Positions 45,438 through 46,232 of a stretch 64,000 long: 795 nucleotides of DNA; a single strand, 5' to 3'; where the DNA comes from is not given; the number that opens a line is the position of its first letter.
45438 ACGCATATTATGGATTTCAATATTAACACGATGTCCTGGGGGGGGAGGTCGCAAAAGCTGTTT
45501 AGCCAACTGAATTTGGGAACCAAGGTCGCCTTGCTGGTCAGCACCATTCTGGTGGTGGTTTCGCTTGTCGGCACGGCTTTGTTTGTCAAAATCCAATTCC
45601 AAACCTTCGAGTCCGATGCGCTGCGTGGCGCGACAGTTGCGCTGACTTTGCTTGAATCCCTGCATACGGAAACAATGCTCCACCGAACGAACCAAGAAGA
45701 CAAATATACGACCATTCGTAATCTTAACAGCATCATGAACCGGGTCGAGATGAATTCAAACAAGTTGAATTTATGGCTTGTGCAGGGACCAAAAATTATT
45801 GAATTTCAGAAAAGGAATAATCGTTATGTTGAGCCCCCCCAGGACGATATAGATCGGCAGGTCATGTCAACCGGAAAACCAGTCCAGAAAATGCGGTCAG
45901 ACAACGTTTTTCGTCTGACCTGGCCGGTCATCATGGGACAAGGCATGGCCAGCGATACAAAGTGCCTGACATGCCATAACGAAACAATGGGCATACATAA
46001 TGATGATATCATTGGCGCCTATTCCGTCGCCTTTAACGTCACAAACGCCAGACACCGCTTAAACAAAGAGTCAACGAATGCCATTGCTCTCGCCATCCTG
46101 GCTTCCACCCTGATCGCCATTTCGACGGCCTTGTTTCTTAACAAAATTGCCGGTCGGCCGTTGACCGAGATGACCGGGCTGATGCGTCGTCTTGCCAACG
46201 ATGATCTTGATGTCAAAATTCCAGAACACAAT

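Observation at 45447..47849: Histidine kinase combining a periplasmic c-type-heme (CxxCH) domain with a FixL-type heme PAS domain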

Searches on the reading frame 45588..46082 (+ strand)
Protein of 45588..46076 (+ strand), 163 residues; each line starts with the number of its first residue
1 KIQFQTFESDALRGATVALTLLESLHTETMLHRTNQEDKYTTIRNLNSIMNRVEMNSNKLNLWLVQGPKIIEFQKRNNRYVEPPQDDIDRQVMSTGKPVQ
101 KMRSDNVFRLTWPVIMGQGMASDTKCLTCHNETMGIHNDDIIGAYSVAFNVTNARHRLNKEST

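Call 7: search_solved_structures(query=window:45588-46076:+, max_evalue=10, show_alignments=3)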
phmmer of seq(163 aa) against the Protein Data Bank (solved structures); distinct sequences matched with E-value up to 10: 6.
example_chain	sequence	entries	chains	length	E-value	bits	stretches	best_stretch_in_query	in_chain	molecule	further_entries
1ksg_A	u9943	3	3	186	0.033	17.3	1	22-77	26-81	arf-like protein 2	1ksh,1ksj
4gok_B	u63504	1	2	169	0.054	16.6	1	23-77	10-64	ADP-ribosylation factor-like protein 2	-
9m1i_G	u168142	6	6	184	0.076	16.1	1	22-77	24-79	ADP-ribosylation factor-like protein 2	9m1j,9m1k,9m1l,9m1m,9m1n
3doe_A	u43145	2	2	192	0.085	15.9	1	22-77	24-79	ADP-ribosylation factor-like protein 2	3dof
3k4x_A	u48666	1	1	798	0.23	14.5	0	104-133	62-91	Proliferating cell nuclear antigen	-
3gj8_B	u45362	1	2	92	3.2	10.8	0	112-138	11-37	Nuclear pore complex protein Nup153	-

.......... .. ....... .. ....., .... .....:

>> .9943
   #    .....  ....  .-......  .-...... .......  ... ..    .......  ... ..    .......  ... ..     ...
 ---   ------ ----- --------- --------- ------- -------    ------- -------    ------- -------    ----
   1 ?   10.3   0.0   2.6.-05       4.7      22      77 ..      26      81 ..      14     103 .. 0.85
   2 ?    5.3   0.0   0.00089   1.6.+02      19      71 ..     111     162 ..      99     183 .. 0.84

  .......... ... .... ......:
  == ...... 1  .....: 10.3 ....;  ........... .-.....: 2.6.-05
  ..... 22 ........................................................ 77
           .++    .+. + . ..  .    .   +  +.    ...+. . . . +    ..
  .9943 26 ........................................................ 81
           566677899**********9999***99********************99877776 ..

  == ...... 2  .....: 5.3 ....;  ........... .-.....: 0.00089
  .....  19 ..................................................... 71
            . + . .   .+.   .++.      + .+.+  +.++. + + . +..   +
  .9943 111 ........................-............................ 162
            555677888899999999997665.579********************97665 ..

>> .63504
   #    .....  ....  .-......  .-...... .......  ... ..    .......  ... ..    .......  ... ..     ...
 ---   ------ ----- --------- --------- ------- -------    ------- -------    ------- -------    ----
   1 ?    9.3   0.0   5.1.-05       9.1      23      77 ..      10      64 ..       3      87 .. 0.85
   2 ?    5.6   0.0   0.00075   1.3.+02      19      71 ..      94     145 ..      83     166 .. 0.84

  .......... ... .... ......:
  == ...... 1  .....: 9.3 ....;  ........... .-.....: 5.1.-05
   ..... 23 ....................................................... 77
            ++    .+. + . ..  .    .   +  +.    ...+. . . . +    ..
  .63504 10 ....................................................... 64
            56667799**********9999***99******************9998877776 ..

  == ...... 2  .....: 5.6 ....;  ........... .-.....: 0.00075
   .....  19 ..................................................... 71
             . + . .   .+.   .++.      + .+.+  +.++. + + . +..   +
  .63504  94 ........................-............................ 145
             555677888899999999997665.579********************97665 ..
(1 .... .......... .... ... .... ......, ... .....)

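Call 13: search_solved_structures(query=A2, max_evalue=10, show_alignments=3)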
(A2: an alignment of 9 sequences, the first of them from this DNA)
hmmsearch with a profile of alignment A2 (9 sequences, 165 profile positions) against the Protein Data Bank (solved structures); distinct sequences matched with E-value up to 10: 3.
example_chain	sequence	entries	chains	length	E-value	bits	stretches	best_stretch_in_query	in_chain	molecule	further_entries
3b5n_D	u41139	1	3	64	0.059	16.1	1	46-97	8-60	Protein transport protein SEC9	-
6q4w_A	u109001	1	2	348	1.3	11.8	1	84-149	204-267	LmxM MPT-1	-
9cru_L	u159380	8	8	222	3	10.6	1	34-97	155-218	Protein transport protein SEC9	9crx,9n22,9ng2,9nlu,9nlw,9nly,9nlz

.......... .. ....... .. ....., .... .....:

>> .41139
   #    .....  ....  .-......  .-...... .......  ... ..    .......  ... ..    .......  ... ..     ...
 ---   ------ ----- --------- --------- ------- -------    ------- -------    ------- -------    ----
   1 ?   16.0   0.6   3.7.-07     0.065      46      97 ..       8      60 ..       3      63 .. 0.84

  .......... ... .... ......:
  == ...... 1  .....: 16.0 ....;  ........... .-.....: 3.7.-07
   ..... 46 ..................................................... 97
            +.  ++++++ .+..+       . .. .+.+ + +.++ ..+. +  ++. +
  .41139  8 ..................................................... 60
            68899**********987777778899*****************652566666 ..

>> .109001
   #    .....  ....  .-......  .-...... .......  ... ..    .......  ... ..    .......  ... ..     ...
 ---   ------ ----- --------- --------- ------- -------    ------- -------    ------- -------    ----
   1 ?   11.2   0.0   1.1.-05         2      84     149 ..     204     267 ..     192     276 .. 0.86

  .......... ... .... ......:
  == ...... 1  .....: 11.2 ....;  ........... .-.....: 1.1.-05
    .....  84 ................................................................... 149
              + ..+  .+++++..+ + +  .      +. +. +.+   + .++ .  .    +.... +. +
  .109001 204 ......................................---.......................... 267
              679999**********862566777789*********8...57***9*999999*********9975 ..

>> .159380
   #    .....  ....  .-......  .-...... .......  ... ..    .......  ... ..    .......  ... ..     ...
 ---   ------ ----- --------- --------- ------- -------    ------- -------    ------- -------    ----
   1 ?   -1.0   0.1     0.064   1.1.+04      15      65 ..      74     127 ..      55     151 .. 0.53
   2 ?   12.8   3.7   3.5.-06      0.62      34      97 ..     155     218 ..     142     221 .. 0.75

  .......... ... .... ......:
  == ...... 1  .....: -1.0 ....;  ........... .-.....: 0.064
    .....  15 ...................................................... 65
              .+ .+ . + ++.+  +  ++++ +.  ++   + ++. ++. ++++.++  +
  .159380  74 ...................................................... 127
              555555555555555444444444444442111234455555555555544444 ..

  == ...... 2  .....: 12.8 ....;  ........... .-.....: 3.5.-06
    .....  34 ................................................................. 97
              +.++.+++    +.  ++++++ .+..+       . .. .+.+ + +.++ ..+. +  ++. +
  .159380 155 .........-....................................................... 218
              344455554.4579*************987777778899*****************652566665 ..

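Call 14: search_protein_families(library=pfam, alignment_id=A2, max_evalue=10)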
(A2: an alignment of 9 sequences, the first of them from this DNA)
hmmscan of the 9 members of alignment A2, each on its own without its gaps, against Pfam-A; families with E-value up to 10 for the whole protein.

A. member 1, seq(165 aa): 1 family
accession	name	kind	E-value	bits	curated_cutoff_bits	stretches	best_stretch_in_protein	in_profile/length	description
PF11845.13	Tll0287-like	-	0.0095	16.8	24.1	1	11-147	8-141/144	Tll0287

B. families by the number of members that match (of 9 scanned): 10 families
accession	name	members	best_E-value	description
PF11845.13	Tll0287-like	6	0.0079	Tll0287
PF21074.2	GDH_C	2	0.029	Glutamate dehydrogenase, C-terminal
PF09699.15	Paired_CXXCH_1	2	0.079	Doubled CXXCH motif (Paired_CXXCH_1)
PF24734.1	DUF7685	2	0.11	Domain of unknown function (DUF7685)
PF19587.5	DUF6094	1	0.011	Uncharacterised methyltransferase family (DUF6094)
PF09355.15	Phage_Gp19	1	0.018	Phage protein Gp19/Gp15/Gp42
PF20036.5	Gp13-like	1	0.054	Major capsid protein 13-like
PF21859.2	Replitron_HUH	1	0.13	Replitron, HUH endonuclease domain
PF04112.18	Mak10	1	0.22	Mak10 subunit, NatC N(alpha)-terminal acetyltransferase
PF23318.1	DUF7085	1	0.22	Domain of unknown function (DUF7085)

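Call 32: search_protein_representatives(alignment_id=A2)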
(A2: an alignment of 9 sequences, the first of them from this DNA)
Query: 9 sequences, 165 profile positions. Proteins with E-value up to 0.001 (for the whole library): 223; up to 1e-10: 162; up to 1e-30: 77. The best 150 are listed.
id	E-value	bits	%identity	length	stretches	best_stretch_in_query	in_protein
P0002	6.2e-75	266.6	-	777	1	1-165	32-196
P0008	2.1e-73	261.6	-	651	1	2-164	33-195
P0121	1.9e-59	216.2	-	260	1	1-157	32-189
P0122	4.2e-52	192.3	-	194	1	5-159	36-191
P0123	5.6e-48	178.9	-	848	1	8-162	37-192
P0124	8.7e-48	178.3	-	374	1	4-157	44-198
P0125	2.1e-46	173.8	-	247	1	5-161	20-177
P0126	2.9e-45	170.1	-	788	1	6-161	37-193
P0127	3.7e-45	169.7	-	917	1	1-156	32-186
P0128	8.8e-45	168.5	-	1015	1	9-160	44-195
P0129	2.4e-44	167.1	-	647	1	3-160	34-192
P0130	2.9e-44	166.8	-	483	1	7-161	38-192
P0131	4.4e-44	166.2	-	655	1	7-157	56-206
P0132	5.7e-44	165.9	-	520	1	7-163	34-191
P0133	7.8e-44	165.4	-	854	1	10-161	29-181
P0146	5.7e-41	156.1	-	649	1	6-162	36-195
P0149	8.7e-40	152.3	-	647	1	6-158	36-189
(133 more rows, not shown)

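Call 36: search_solved_structures(query=A3, max_evalue=10, show_alignments=3)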
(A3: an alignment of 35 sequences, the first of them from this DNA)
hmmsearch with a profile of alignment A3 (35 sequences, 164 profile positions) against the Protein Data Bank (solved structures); distinct sequences matched with E-value up to 10: 1.
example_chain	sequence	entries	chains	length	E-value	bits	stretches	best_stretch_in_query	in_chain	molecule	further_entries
2a3m_A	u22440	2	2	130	2.9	10.6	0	112-131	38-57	COG3005: Nitrate/TMAO reductases, membrane-bound tetraheme cytochrome c subunit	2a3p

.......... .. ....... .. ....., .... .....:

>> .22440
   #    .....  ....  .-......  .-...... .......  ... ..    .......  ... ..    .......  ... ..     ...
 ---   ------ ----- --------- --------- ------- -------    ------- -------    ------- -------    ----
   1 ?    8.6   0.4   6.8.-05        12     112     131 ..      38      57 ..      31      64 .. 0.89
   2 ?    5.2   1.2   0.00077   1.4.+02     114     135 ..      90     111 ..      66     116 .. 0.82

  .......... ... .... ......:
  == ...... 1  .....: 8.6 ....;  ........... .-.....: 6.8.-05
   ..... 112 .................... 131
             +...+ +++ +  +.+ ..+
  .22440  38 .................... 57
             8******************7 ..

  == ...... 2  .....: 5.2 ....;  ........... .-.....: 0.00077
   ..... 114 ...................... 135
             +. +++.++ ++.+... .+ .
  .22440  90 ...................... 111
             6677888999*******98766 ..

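Call 37: search_protein_families(library=pfam, alignment_id=A3, max_evalue=1)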
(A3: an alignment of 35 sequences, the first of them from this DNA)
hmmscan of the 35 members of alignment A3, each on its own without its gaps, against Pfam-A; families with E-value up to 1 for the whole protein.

A. member 1, seq(165 aa): 1 family
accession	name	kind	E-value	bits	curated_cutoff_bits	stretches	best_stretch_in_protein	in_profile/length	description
PF11845.13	Tll0287-like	-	0.0095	16.8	24.1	1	11-147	8-141/144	Tll0287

B. families by the number of members that match (of 35 scanned): 24 families
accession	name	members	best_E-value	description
PF11845.13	Tll0287-like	17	0.0008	Tll0287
PF10674.14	Ycf54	2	0.027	Ycf54 protein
PF06243.16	PaaB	2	0.075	Phenylacetic acid degradation B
PF14306.12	PUA_2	2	0.1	PUA-like domain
PF12601.13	Rubi_NSP_C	1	0.019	Rubivirus non-structural protein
PF11094.13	UL11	1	0.02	Membrane-associated tegument protein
PF14805.11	THDPS_N_2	1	0.021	Tetrahydrodipicolinate N-succinyltransferase N-terminal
PF21074.2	GDH_C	1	0.029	Glutamate dehydrogenase, C-terminal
PF04921.20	XAP5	1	0.053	XAP5, circadian clock regulator C-terminal domain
PF18052.6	Rx_N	1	0.071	Rx N-terminal domain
PF12741.13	SusD-like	1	0.077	Susd and RagB outer membrane lipoprotein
PF17765.7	MLTR_LBD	1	0.078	MmyB-like transcription regulator ligand binding domain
PF08150.17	FerB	1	0.083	FerB (NUC096) domain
PF11824.13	DUF3344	1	0.09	Protein of unknown function (DUF3344)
PF01199.23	Ribosomal_L34e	1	0.11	Ribosomal protein L34e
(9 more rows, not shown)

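Call 38: predict_structure(alignment_id=A2)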
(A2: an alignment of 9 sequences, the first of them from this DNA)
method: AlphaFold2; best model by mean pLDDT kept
length: 165 residues; sequences in the alignment: 9
mean_pLDDT: 82.0   pTM: 0.78
mean pLDDT of the five models: 82.0, 80.2, 79.5, 78.5, 78.2
residues with pLDDT >= 90: 56; 70-90: 74; 50-70: 34; < 50: 1
segments of 3 or more residues with pLDDT < 50: none
pLDDT, mean of each block of 10 residues (from residue 1): 73 88 83 61 60 60 91 88 93 96 88 93 87 92 92 77 62
secondary structure, 60 per line:
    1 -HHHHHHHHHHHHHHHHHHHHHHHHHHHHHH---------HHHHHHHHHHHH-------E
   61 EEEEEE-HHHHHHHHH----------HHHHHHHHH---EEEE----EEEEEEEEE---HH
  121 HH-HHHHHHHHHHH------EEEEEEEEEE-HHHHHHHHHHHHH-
elements in order: H2-31 H41-52 E60-66 H68-76 H87-95 E99-102 E107-115 H119-122 H124-134 E141-150 H152-164

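Call 41: fold_search(model_id=the predicted structure, library=pdb)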
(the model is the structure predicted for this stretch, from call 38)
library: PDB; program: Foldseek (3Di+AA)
matches with E <= 10: 303; with E <= 0.001: 1
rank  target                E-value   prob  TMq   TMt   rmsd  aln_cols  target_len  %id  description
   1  4ywz_A                5.1e-04  1.00  0.48  0.53   7.0       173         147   11  Crystal structure of the extracellular receptor domain of the essential sensor kinase WalK from Staphylococcus aureus (released 2016-03-30)
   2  9a5d_A                1.0e-03  1.00  0.55  0.18   5.6       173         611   11  Integrative model of WALK-YYCH by crosslinking MS and deep learning (released 2024-09-18)
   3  3b47                  1.5e-03  0.93  0.31  0.40  16.6       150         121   13  Periplasmic sensor domain of chemotaxis protein GSU0582 (released 2008-04-08)
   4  4ywz_B                2.5e-03  1.00  0.56  0.62   6.6       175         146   10  Crystal structure of the extracellular receptor domain of the essential sensor kinase WalK from Staphylococcus aureus (released 2016-03-30)
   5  4jgq_A                1.3e-02  0.77  0.40  0.34  11.5       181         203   14  The crystal structure of sporulation kinase D mutant sensor domain, r131a, from Bacillus subtilis subsp in co-crystall (released 2013-05-15)
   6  6fu4_B                5.4e-02  0.75  0.49  0.31   5.9       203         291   10  Ligand binding domain (LBD) of the p. aeruginosa histamine receptor TlpQ (released 2018-05-16)
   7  4jgr_A                6.7e-02  0.51  0.41  0.35  11.2       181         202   14  The crystal structure of sporulation kinase D mutant sensor domain, R131A, from Bacillus subtilis subsp at 2.4A resolu (released 2013-05-15)
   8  8g3a_D                1.2e-01  0.08  0.24  0.14  18.5       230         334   10  BceAB-S nucleotide free TM state 1 (released 2023-06-21)
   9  3ub9_A                1.3e-01  0.60  0.50  0.51   6.6       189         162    9  Periplasmic portion of the Helicobacter pylori chemoreceptor TlpB with hydroxyurea bound (released 2012-06-27)
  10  9a72_A                2.4e-01  0.41  0.38  0.24   8.4       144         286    9  Integrative model of YFMS-CHEW by crosslinking MS and deep learning (released 2024-09-18)
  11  3e0y_B                2.9e-01  0.28  0.37  0.39   6.4       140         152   12  The crystal structure of a conserved domain from a protein of Geobacter sulfurreducens PCA (released 2008-09-30)
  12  3ub7_B                3.1e-01  0.33  0.48  0.48   6.7       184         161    8  Periplasmic portion of the Helicobacter pylori chemoreceptor TlpB with acetamide bound (released 2012-06-27)
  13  3cax                  3.3e-01  0.16  0.19  0.10   4.7        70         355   11  Crystal structure of uncharacterized protein PF0695 (released 2008-03-18)
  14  5elt_A                3.3e-01  0.04  0.17  0.18  13.2       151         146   16  Structure of the QUA1-KH domain of T-STAR in complex with UAAU RNA (released 2016-01-13)
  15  3ub6_A                3.6e-01  0.41  0.52  0.53   6.3       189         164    8  Periplasmic portion of the Helicobacter pylori chemoreceptor TlpB with urea bound (released 2012-06-27)
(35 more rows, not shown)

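Call 44: search_protein_families(library=pfam, alignment_id=A4, max_evalue=0.001)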
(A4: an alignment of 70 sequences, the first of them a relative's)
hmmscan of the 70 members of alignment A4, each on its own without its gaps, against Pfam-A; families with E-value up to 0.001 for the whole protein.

A. member 1, P0123 (848 aa): 9 families
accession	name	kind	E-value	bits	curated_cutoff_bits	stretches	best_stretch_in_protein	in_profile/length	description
PF00563.25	EAL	-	2.8e-70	236.8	31.3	1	585-819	3-236/236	EAL domain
PF00990.26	GGDEF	-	2.9e-44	151.1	23.8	1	400-561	1-158/161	Diguanylate cyclase, GGDEF domain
PF13426.13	PAS_9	-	1.5e-21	77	27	1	287-388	3-103/103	PAS domain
PF00989.32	PAS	-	8.2e-18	64.9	22.6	1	281-382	7-109/113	PAS fold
PF08448.16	PAS_4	-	5.1e-15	56.1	23.1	1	282-391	2-110/110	PAS fold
PF08447.18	PAS_3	-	6e-13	49.3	25.6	1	297-382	1-88/89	PAS fold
PF00672.30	HAMP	-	4.1e-11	43.5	25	1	214-263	2-50/53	HAMP domain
PF13188.13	PAS_8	-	2.2e-06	27.8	21.8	1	277-318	3-44/65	PAS domain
PF18095.7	PAS_12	-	8.6e-05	22.6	22.6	1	254-331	26-103/153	UPF0242 C-terminal PAS-like domain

B. families by the number of members that match (of 70 scanned): 30 families (the first 25 are shown)
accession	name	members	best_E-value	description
PF00672.30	HAMP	56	1.1e-15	HAMP domain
PF02518.31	HATPase_c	32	2.2e-32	Histidine kinase-, DNA gyrase B-, and HSP90-like ATPase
PF00512.31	HisKA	32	1.7e-23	His Kinase A (phospho-acceptor) domain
PF00015.26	MCPsignal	29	1.1e-52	Methyl-accepting chemotaxis protein (MCP) signalling domain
PF00989.32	PAS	20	2.1e-30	PAS fold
PF13426.13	PAS_9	20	4.1e-30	PAS domain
PF08448.16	PAS_4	20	1.4e-24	PAS fold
PF08447.18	PAS_3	14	1.6e-33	PAS fold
PF00072.30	Response_reg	13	5.6e-46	Response regulator receiver domain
PF13188.13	PAS_8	13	7e-17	PAS domain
PF00563.25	EAL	8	1.4e-76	EAL domain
PF00990.26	GGDEF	8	4e-46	Diguanylate cyclase, GGDEF domain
PF24820.1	Diguanyl_cycl_sensor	5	4.5e-06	Diguanylate cyclase-like sensor domain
PF13581.12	HATPase_c_2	5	2.3e-05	Histidine kinase-like ATPase domain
PF23198.2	PDE8A_N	4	1.6e-06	PDE8A-like, N-terminal domain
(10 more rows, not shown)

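Call 47: find_related_loci(query=A2, collection=genome_contigs, flank=6000)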
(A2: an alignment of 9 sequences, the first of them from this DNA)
Query A2 (165 aa) in genome_contigs; peptide patterns used: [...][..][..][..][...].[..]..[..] (x = any residue, [..] = any of these).
52 stretches matched a pattern; 6 encode a relative of the query (tblastn E <= 1e-3); 6 distinct loci.
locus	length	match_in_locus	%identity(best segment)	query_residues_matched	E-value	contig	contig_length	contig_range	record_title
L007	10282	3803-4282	42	3-162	1e-45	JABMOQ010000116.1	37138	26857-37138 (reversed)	MAG: Rhodospirillaceae bacterium isolate bin.380 k141_3005476, whole genome shotgun sequence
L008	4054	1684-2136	38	2-152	1e-42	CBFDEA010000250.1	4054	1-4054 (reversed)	MAG TPA_asm: uncultured Rhodospirillaceae bacterium isolate SRR26215676_concoct_181 genome assembly, contig: ERZ25073495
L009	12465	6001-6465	40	11-165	5e-40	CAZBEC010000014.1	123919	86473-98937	MAG TPA_asm: uncultured Thalassospiraceae bacterium isolate SRP167671_co2_97 genome assembly, contig: NODE_141_length_12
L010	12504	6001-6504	40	3-165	1e-38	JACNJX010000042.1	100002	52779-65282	MAG: Alphaproteobacteria bacterium isolate NIOZ-UU45 NIOZ-UU_NODE_153_length_100002_cov_10.4674, whole genome shotgun se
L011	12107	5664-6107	37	3-150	1e-35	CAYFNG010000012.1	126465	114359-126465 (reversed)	MAG TPA_asm: uncultured Sneathiellales bacterium isolate ERP019367_co1_69 genome assembly, contig: NODE_198_length_12646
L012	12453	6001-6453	34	4-153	5e-35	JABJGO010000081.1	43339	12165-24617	MAG: Rhodospirillales bacterium isolate SI074_bin150 k141_2169513, whole genome shotgun sequence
